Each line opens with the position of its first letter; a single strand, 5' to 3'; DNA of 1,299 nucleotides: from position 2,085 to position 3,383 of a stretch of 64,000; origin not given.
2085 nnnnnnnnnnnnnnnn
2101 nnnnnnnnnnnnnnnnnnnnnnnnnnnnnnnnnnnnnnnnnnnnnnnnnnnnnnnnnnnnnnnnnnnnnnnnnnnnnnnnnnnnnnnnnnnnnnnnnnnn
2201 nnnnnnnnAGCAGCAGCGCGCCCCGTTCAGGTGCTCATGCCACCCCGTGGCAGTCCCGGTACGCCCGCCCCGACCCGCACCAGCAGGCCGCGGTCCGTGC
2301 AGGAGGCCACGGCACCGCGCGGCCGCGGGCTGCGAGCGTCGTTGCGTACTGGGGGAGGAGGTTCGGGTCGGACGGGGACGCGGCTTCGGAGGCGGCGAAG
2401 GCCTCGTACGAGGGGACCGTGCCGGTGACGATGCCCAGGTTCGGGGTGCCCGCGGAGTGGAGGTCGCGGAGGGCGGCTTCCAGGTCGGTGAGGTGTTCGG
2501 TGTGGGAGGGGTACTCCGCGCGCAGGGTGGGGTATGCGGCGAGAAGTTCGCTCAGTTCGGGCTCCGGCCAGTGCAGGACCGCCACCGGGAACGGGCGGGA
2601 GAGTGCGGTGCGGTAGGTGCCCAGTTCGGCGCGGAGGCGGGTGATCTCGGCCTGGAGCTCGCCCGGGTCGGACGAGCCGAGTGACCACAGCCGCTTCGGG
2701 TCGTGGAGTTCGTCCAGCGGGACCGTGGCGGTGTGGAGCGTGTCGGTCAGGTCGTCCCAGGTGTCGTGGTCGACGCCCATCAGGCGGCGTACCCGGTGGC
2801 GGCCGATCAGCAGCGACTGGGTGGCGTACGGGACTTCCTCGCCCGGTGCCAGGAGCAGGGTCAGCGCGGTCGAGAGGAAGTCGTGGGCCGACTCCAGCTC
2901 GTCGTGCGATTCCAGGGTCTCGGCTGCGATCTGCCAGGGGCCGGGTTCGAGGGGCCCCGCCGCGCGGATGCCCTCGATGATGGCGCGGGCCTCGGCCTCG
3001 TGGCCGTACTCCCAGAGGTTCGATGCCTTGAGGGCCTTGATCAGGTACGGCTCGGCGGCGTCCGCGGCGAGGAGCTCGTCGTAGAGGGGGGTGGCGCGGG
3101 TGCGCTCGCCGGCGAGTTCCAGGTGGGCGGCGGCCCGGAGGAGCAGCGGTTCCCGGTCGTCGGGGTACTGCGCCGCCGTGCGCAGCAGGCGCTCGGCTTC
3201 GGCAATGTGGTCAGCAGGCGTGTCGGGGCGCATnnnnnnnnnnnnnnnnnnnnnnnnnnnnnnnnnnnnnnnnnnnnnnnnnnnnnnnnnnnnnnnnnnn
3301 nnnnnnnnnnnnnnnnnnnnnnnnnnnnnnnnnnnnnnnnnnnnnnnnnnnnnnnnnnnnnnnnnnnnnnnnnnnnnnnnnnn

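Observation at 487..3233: Co-directional pair: TPR-like SEC-C-motif protein followed by a GHKL (MORC/Hsp90-like) ATPase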

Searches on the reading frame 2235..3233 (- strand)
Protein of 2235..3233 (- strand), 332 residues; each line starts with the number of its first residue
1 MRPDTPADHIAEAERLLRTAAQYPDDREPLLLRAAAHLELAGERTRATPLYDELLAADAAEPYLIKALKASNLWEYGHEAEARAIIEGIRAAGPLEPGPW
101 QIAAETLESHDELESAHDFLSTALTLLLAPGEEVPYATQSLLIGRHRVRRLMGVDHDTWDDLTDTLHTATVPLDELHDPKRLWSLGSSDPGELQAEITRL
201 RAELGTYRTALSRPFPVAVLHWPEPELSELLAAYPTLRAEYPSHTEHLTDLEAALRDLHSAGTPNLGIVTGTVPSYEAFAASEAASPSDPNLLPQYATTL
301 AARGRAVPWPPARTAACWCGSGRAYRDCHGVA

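Call 7: search_protein_families(library=pfam, proteins=[window:2235-3233:-], max_evalue=0.1)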
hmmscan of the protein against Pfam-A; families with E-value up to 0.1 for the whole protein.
window:2235-3233:- (332 aa): 2 families
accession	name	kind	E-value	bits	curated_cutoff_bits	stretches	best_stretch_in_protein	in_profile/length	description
PF02810.21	SEC-C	-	6.7e-07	29.5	20.4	1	313-330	1-18/19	SEC-C motif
PF19380.4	DUF5955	-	0.043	14.7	27.1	0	224-259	5-40/88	Family of unknown function (DUF5955)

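Call 8: search_protein_families(library=padloc, proteins=[window:2235-3233:-], max_evalue=0.1)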
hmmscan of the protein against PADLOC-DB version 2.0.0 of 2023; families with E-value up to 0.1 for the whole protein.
window:2235-3233:- (332 aa): 3 families
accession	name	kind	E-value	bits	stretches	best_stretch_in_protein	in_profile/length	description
PDLC00865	E2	-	0.0022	15.4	1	311-330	170-189/219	E2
PDLC00872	E2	-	0.035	11.6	1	313-329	170-186/216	E2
PDLC00871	E2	-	0.066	10.9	1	315-330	174-189/241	E2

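Call 9: search_protein_families(library=ncbifam, proteins=[window:2235-3233:-], max_evalue=0.1)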
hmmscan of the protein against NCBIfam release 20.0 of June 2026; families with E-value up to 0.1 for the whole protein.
window:2235-3233:- (332 aa): 2 families
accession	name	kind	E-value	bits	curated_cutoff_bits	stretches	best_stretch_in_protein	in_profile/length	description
NF052415.1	T3SS_chap_SctY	equivalog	0.019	15.5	70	1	26-125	5-105/106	type III secretion apparatus assembly chaperone SctY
TIGR04102.1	SWIM_PBPRA1643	hypoth_equivalog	0.089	13.2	68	0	310-329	88-107/108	PBPRA1643 family SWIM/SEC-C metal-binding motif protein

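Call 41: find_homologous_proteins(query=window:2235-3233:-, max_evalue=0.00001)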
Query window:2235-3233:- (332 aa): 1449 proteins with E <= 0.00001 among 8000 candidates; the best 120 are listed.
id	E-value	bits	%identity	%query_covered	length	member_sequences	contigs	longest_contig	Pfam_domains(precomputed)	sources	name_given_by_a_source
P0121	5.8e-215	731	99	100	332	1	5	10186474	PF02810.22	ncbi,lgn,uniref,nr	ncbi:SEC-C domain-containing protein [Streptomyces sp. NPDC002917]|uniref:SEC-C domain-containing pr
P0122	7.1e-215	731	99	100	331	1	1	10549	PF02810.22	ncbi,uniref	ncbi:SEC-C domain-containing protein [Streptomyces sp. NPDC057909]|uniref:SEC-C domain-containing pr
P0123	1.6e-214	730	99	100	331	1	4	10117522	PF02810.22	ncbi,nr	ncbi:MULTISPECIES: SEC-C domain-containing protein [unclassified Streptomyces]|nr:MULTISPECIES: SEC-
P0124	1.9e-214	729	99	100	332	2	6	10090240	PF02810.22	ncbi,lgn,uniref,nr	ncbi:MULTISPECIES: SEC-C domain-containing protein [unclassified Streptomyces]|uniref:SEC-C domain-c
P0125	3.5e-214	729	99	100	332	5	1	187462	PF02810.22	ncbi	ncbi:SEC-C metal-binding domain-containing protein [Streptomyces sp. NPDC055681]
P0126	5.4e-214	728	99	100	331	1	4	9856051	PF02810.22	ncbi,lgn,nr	ncbi:SEC-C domain-containing protein [Streptomyces sp. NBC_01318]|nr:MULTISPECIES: SEC-C domain-cont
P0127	6.4e-214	728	99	100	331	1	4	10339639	PF02810.22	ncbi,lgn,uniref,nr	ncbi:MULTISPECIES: SEC-C domain-containing protein [unclassified Streptomyces]|uniref:SEC-C domain-c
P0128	6.4e-214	728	99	100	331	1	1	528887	PF02810.22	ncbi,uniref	ncbi:SEC-C domain-containing protein [Streptomyces sp. NPDC057460]|uniref:SEC-C domain-containing pr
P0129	1.4e-213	726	99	100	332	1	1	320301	PF02810.22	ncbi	ncbi:SEC-C domain-containing protein [Streptomyces sp. NPDC002206]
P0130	6.5e-213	724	99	100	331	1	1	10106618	PF02810.22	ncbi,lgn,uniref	ncbi:SEC-C domain-containing protein [Streptomyces sp. NBC_01578]|uniref:SEC-C domain-containing pro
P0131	1.6e-212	723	98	100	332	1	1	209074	PF02810.22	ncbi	ncbi:SEC-C domain-containing protein [Streptomyces sp. 900116325]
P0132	2.2e-212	723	98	100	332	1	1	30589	PF02810.22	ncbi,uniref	ncbi:SEC-C metal-binding domain-containing protein [Streptomyces sp. NPDC056653]|uniref:SEC-C metal-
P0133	4.0e-212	722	98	100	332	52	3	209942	PF02810.22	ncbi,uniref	ncbi:SEC-C domain-containing protein [Streptomyces sp900116325]|uniref:SEC-C domain-containing prote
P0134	2.3e-206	703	95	99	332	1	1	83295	PF02810.22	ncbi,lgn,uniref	ncbi:SEC-C domain-containing protein [Streptomyces sp. NPDC005181]|uniref:SEC-C domain-containing pr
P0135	7.3e-198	675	91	100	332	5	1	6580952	PF02810.22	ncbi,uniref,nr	ncbi:SEC-C domain-containing protein [Streptomyces sp. JH14]|uniref:SEC-C domain-containing protein 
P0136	2.0e-186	637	87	100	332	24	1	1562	PF02810.22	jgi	jgi:hypothetical protein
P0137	8.0e-185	632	85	99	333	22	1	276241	PF02810.22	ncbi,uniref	ncbi:SEC-C metal-binding domain-containing protein [Streptomyces sp. NPDC051658]|uniref:SEC-C metal-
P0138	3.6e-184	630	85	99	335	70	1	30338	PF02810.22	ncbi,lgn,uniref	ncbi:SEC-C domain-containing protein [Streptomyces sp. CLV115]|uniref:SEC-C domain-containing protei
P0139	1.0e-183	628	85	100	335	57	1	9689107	PF02810.22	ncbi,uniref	ncbi:SEC-C metal-binding domain-containing protein [Streptomyces sanglieri]|uniref:SEC-C metal-bindi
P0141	2.7e-179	614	84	100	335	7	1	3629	PF02810.22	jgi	jgi:hypothetical protein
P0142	3.5e-179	613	82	99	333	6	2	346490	PF02810.22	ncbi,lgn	ncbi:SEC-C metal-binding domain-containing protein [Streptomyces sp. NPDC001108]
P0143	5.8e-179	613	83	100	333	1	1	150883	PF02810.22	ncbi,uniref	ncbi:SEC-C domain-containing protein [Streptomyces sp. NPDC052052]|uniref:SEC-C domain-containing pr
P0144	4.2e-178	610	83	100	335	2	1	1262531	PF02810.22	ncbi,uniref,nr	ncbi:SEC-C domain-containing protein [Streptomyces griseus]|uniref:SEC-C domain-containing protein n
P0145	1.8e-177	608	82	100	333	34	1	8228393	PF02810.22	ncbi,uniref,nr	ncbi:SEC-C domain-containing protein [Streptomyces sp. NBC_00846]|uniref:SEC-C metal-binding domain-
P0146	2.0e-177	608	82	100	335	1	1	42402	PF02810.22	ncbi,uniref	ncbi:SEC-C domain-containing protein [Streptomyces sp. NPDC005899]|uniref:SEC-C domain-containing pr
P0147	5.1e-176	603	82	100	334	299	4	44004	PF02810.22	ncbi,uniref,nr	ncbi:SEC-C domain-containing protein [Streptomyces sp. MBT67]|uniref:SEC-C domain-containing protein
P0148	7.2e-176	603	82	100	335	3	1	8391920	PF02810.22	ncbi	ncbi:SEC-C domain-containing protein [Streptomyces sp. TE33382]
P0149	1.1e-175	602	81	99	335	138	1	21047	PF02810.22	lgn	-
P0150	1.7e-175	601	81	100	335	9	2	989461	PF02810.22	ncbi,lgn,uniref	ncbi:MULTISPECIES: SEC-C metal-binding domain-containing protein [unclassified Streptomyces]|uniref:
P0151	2.0e-175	601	81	100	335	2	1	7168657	PF02810.22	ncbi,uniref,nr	ncbi:SEC-C domain-containing protein [Streptomyces sp. AM 4-1-1]|uniref:SEC-C domain-containing prot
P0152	9.7e-175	599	81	100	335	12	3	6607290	PF02810.22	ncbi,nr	ncbi:SEC-C domain-containing protein [Streptomyces fulvorobeus]|nr:SEC-C domain-containing protein [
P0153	2.3e-174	598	81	100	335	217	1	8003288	PF02810.22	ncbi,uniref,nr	ncbi:SEC-C domain-containing protein [Streptomyces sp. MMBL 11-1]|uniref:SEC-C domain-containing pro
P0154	7.8e-174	596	82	99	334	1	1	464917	PF02810.22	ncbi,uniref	ncbi:SEC-C domain-containing protein [Streptomyces californicus]|uniref:SEC-C domain-containing prot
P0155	1.5e-173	595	81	99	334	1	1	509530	PF02810.22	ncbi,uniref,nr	ncbi:SEC-C domain-containing protein [Streptomyces californicus]|uniref:SEC-C domain-containing prot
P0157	2.8e-173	594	81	100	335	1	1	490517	PF02810.22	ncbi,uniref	ncbi:SEC-C domain-containing protein [Streptomyces sp. NPDC060035]|uniref:SEC-C domain-containing pr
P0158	3.0e-173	594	80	100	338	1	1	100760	PF02810.22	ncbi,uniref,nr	ncbi:SEC-C domain-containing protein [Streptomyces sp. NRRL WC-3549]|uniref:SEC-C domain-containing 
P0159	3.8e-173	594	81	99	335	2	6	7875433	PF02810.22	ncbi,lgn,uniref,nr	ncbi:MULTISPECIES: SEC-C domain-containing protein [Streptomyces]|uniref:SEC-C domain-containing pro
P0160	4.2e-173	593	81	99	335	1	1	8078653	PF02810.22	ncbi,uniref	ncbi:SEC-C domain-containing protein [Streptomyces sp. WL006]|uniref:SEC-C domain-containing protein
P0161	4.7e-173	593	80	100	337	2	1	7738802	PF02810.22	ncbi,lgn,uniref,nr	ncbi:SEC-C domain-containing protein [Streptomyces sp. NBC_01754]|uniref:SEC-C domain-containing pro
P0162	7.6e-173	593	81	99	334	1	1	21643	PF02810.22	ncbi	ncbi:SEC-C domain-containing protein [Streptomyces californicus]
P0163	8.2e-173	593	81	99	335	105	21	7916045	PF02810.22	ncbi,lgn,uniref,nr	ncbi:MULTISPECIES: SEC-C domain-containing protein [Streptomyces]|uniref:Preprotein translocase subu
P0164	1.6e-172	592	80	99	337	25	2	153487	PF02810.22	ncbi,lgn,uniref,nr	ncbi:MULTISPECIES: SEC-C domain-containing protein [Streptomyces]|uniref:SEC-C domain-containing pro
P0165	1.8e-172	591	81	99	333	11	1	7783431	PF02810.22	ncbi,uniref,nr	ncbi:SEC-C domain-containing protein [Streptomyces sp. ML-6]|uniref:SEC-C domain-containing protein 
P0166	3.1e-172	591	81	99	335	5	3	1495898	PF02810.22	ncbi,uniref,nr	ncbi:SEC-C domain-containing protein [Streptomyces californicus]|uniref:SEC-C domain-containing prot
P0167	3.8e-172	590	81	100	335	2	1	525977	PF02810.22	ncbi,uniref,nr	ncbi:SEC-C domain-containing protein [uncultured Streptomyces sp.]|uniref:SEC-C domain-containing pr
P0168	4.3e-172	590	81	99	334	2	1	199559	PF02810.22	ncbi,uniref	ncbi:SEC-C domain-containing protein [Streptomyces californicus]|uniref:SEC-C domain-containing prot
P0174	8.6e-171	586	80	100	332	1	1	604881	PF02810.22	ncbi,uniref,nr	ncbi:SEC-C domain-containing protein [Streptomyces sp. AK02-01A]|uniref:SEC-C domain-containing prot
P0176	3.9e-169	580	80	100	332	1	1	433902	PF02810.22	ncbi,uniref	ncbi:SEC-C domain-containing protein [Streptomyces sp. NPDC006923]|uniref:SEC-C domain-containing pr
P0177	4.6e-169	580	80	100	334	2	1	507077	PF02810.22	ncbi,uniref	ncbi:SEC-C domain-containing protein [Streptomyces sp. NPDC049916]|uniref:SEC-C domain-containing pr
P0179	2.5e-167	574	77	100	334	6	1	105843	PF02810.22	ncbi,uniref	ncbi:SEC-C metal-binding domain-containing protein [Streptomyces sp. NPDC058391]|uniref:SEC-C metal-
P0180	1.2e-166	572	77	100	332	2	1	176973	PF02810.22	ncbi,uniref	ncbi:SEC-C metal-binding domain-containing protein [Streptomyces sp. NPDC058280]|uniref:SEC-C metal-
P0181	1.6e-166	572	77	100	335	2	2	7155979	PF02810.22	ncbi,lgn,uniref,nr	ncbi:SEC-C domain-containing protein [Streptomyces sp. NBC_01218]|uniref:SEC-C domain-containing pro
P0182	1.1e-165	569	78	100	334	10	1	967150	PF14559.13,PF02810.22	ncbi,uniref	ncbi:SEC-C metal-binding domain-containing protein [Streptomyces sp. NPDC087851]|uniref:SEC-C metal-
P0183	1.7e-165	569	77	100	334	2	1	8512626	PF14559.13,PF02810.22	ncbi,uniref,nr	ncbi:SEC-C domain-containing protein [Streptomyces sp. GMY02]|uniref:SEC-C metal-binding domain-cont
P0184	2.5e-165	568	76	100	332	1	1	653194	PF02810.22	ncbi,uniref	ncbi:SEC-C metal-binding domain-containing protein [Streptomyces sp. NPDC051569]|uniref:SEC-C metal-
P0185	6.4e-165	567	77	100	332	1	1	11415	PF02810.22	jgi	jgi:hypothetical protein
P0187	1.3e-164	566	78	99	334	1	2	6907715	PF02810.22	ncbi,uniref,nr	ncbi:hypothetical protein EES43_09885 [Streptomyces sp. ADI96-02]|uniref:SEC-C domain-containing pro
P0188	2.5e-164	565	76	100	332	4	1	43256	PF02810.22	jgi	jgi:hypothetical protein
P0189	5.5e-164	564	77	100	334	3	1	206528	PF02810.22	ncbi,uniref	ncbi:SEC-C domain-containing protein [Streptomyces sp. NPDC007861]|uniref:SEC-C domain-containing pr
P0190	7.1e-164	563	76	100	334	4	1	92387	PF14559.13,PF02810.22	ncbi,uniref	ncbi:SEC-C metal-binding domain-containing protein [Streptomyces sp. NPDC050804]|uniref:SEC-C metal-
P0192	1.5e-163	562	76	99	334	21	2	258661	PF14559.13,PF02810.22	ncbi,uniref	ncbi:SEC-C metal-binding domain-containing protein [Streptomyces sp. NPDC059863]|uniref:SEC-C metal-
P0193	1.5e-163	562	77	99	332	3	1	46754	PF02810.22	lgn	-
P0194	1.7e-163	562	77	99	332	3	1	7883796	PF02810.22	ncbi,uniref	ncbi:SEC-C metal-binding domain-containing protein [Streptomyces fradiae]|uniref:SEC-C metal-binding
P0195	2.7e-163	561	78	99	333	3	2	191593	PF02810.22,PF12277.14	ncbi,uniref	ncbi:SEC-C metal-binding domain-containing protein [Streptomyces sp. NPDC059096]|uniref:SEC-C metal-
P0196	3.3e-163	561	77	100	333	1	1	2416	PF14559.13,PF02810.22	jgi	jgi:tetratricopeptide (TPR) repeat protein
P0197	4.5e-163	561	77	100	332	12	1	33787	PF02810.22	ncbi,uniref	ncbi:SEC-C metal-binding domain-containing protein [Streptomyces sp. SID1121]|uniref:SEC-C metal-bin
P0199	6.2e-163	560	76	100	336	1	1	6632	PF02810.22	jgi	jgi:hypothetical protein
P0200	6.6e-163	560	78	100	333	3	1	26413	PF14559.13,PF02810.22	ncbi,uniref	ncbi:SEC-C metal-binding domain-containing protein [Streptomyces sp. NPDC087850]|uniref:SEC-C metal-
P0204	1.9e-162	558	76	100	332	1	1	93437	PF02810.22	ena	-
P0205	4.6e-162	557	75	100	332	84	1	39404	PF02810.22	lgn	-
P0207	1.1e-161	556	76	99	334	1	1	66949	PF02810.22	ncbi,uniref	ncbi:SEC-C metal-binding domain-containing protein [Streptomyces sp. NPDC059909]|uniref:SEC-C metal-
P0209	2.1e-161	555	76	99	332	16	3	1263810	PF14559.13,PF02810.22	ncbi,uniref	ncbi:SEC-C metal-binding domain-containing protein [Streptomyces sp. NPDC088147]|uniref:SEC-C metal-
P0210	5.5e-161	554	76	99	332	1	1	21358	PF02810.22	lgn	-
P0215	2.0e-160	552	76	99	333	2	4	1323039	PF14559.13,PF02810.22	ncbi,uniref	ncbi:SEC-C metal-binding domain-containing protein [Streptomyces sp. NPDC012623]|uniref:SEC-C metal-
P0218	3.8e-159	548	75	100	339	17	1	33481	PF02810.22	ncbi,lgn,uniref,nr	ncbi:SEC-C domain-containing protein [Streptomyces lunaelactis]|uniref:SEC-C domain-containing prote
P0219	5.6e-159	547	76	100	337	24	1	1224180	PF02810.22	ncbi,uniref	ncbi:SEC-C metal-binding domain-containing protein [Streptomyces lavendulocolor]|uniref:SEC-C metal-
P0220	1.0e-158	546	76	99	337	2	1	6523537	PF02810.22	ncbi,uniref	ncbi:SEC-C domain-containing protein [Streptomyces sp. HMX112]|uniref:SEC-C domain-containing protei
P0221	1.4e-158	546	75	99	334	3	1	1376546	PF02810.22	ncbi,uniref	ncbi:SEC-C metal-binding domain-containing protein [Streptomyces sp. NPDC012769]|uniref:SEC-C metal-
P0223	1.9e-158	545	75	99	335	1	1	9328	PF02810.22,PF12277.14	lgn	-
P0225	3.4e-158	544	76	100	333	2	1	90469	PF02810.22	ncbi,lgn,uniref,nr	ncbi:SEC-C domain-containing protein [Streptomyces roseicoloratus]|uniref:SEC-C domain-containing pr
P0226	4.0e-158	544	74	100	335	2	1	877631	PF02810.22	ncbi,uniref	ncbi:SEC-C metal-binding domain-containing protein [Streptomyces sp. NPDC050504]|uniref:SEC-C metal-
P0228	6.2e-158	544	74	99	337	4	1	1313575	PF02810.22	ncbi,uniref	ncbi:SEC-C metal-binding domain-containing protein [Streptomyces sp. NPDC015346]|uniref:SEC-C metal-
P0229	6.7e-158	544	75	99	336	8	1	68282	PF02810.22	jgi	jgi:hypothetical protein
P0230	1.3e-157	543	75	99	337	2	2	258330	PF14559.13,PF02810.22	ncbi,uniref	ncbi:SEC-C metal-binding domain-containing protein [Streptomyces sp. NPDC059176]|uniref:SEC-C metal-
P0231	1.4e-157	542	75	100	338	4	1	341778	PF02810.22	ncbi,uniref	ncbi:SEC-C domain-containing protein [Streptomyces sp. NPDC093595]|uniref:SEC-C domain-containing pr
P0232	1.6e-157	542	73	100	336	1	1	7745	PF02810.22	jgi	jgi:hypothetical protein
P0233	1.7e-157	542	74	100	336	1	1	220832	PF02810.22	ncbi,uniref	ncbi:SEC-C metal-binding domain-containing protein [Streptomyces sp. NPDC052236]|uniref:SEC-C metal-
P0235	2.2e-157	542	75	99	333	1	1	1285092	PF02810.22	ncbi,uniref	ncbi:SEC-C metal-binding domain-containing protein [Streptomyces sp. NPDC085481]|uniref:SEC-C metal-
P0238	7.1e-157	540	73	99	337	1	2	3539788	PF02810.22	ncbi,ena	-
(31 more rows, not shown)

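Call 42: find_encoding_contigs(protein=P0124, flank=10000, max_places=4)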
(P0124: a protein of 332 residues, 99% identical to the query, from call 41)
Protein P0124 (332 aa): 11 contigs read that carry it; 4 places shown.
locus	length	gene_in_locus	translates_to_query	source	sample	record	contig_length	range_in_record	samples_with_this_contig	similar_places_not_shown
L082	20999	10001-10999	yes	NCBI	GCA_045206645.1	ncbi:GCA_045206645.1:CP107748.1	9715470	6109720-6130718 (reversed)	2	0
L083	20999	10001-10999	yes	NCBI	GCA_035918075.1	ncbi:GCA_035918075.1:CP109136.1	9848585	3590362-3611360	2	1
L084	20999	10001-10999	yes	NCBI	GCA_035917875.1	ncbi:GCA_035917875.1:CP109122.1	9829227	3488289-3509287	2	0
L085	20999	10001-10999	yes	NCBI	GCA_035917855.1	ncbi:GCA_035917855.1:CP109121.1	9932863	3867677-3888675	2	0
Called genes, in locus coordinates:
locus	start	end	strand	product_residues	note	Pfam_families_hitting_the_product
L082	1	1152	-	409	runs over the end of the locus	PF00480:ROK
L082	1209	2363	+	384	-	PF01408:GFO_IDH_MocA, PF02894:GFO_IDH_MocA_C, PF22725:GFO_IDH_MocA_C3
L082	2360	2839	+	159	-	PF03928:HbpS-like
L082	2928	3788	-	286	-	PF01557:FAA_hydrolase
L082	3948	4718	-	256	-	PF02096:60KD_IMP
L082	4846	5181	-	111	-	PF19950:DUF6412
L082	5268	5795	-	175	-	PF01638:HxlR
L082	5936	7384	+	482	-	PF07690:MFS_1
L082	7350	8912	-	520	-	PF00474:SSF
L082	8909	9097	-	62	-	PF11755:DUF3311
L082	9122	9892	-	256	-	PF04203:Sortase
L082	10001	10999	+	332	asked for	PF02810:SEC-C (weak)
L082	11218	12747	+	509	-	PF13589:HATPase_c_3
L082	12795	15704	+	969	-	PF10593:Z1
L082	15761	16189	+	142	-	PF03852:Vsr, PF04480:DUF559 (faint), PF18741:MTES_1575 (faint)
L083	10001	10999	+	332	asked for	PF02810:SEC-C (weak)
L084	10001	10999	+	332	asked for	PF02810:SEC-C (weak)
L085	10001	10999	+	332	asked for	PF02810:SEC-C (weak)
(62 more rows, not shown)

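Call 43: find_encoding_contigs(protein=P0163, flank=10000, max_places=4)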
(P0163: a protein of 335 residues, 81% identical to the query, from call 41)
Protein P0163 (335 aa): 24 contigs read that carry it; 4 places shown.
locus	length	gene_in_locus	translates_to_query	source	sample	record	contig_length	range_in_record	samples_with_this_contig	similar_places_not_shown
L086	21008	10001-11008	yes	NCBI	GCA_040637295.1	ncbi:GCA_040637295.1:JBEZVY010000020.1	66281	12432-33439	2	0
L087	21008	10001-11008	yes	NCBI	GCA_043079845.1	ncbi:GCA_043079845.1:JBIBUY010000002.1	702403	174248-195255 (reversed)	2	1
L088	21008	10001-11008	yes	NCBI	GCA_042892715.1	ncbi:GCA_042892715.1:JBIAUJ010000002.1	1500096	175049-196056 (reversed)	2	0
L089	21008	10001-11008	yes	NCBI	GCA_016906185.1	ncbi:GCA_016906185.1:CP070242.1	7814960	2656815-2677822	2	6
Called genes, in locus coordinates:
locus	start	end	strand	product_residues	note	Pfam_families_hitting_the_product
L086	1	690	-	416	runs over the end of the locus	-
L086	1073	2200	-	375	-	PF13412:HTH_24 (faint), PF00480:ROK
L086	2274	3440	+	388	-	PF01408:GFO_IDH_MocA, PF02894:GFO_IDH_MocA_C, PF22725:GFO_IDH_MocA_C3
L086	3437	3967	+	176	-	PF03928:HbpS-like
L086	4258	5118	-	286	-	PF01557:FAA_hydrolase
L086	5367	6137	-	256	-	PF02096:60KD_IMP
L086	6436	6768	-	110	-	PF19950:DUF6412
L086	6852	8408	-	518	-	PF00474:SSF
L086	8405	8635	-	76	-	PF11755:DUF3311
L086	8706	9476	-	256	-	PF04203:Sortase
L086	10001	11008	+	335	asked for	PF02810:SEC-C (weak)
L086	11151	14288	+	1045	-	PF13091:PLDc_2, PF00270:DEAD, PF04851:ResIII, PF00271:Helicase_C, PF11907:DUF3427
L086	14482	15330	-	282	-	PF13560:HTH_31, PF19054:DUF5753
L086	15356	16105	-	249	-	PF21806:DUF6879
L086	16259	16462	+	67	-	-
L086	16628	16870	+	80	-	PF04149:DUF397 (weak)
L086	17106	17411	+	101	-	-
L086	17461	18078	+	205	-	-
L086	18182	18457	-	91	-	PF13443:HTH_26, PF13560:HTH_31 (weak)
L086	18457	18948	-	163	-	PF11188:DUF2975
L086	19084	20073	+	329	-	PF03372:Exo_endo_phos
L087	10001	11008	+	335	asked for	PF02810:SEC-C (weak)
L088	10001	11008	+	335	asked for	PF02810:SEC-C (weak)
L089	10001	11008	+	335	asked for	PF02810:SEC-C (weak)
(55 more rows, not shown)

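Call 82: predict_structure(alignment_id=A2)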
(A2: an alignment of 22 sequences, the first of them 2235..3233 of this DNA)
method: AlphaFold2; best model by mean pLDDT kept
length: 332 residues; sequences in the alignment: 22
mean_pLDDT: 70.8   pTM: 0.41
mean pLDDT of the five models: 70.8, 69.5, 69.4, 68.2, 65.9
residues with pLDDT >= 90: 37; 70-90: 182; 50-70: 37; < 50: 76
segments of 3 or more residues with pLDDT < 50: 133-156, 158-188, 200-213
pLDDT, mean of each block of 10 residues (from residue 1): 71 92 82 82 87 78 83 76 92 85 73 72 66 43 38 42 40 34 40 51 36 58 91 88 86 83 80 86 82 80 77 82 83 53
secondary structure, 60 per line:
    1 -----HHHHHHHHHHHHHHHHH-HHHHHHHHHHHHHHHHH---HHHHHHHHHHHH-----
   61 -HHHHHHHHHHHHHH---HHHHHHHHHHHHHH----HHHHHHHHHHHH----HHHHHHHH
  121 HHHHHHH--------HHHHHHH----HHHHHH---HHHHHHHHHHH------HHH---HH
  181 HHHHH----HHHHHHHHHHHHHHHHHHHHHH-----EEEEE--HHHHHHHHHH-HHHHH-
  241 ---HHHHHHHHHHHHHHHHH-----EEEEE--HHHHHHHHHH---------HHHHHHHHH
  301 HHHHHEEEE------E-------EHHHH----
elements in order: H6-22 H24-40 H44-55 H62-75 H79-92 H97-108 H113-127 H136-142 H147-152 H156-166 H179-185 H190-211 E217-221 H224-233 H235-239 H244-260 E266-270 H273-282 H292-305 E306-309 H325-328
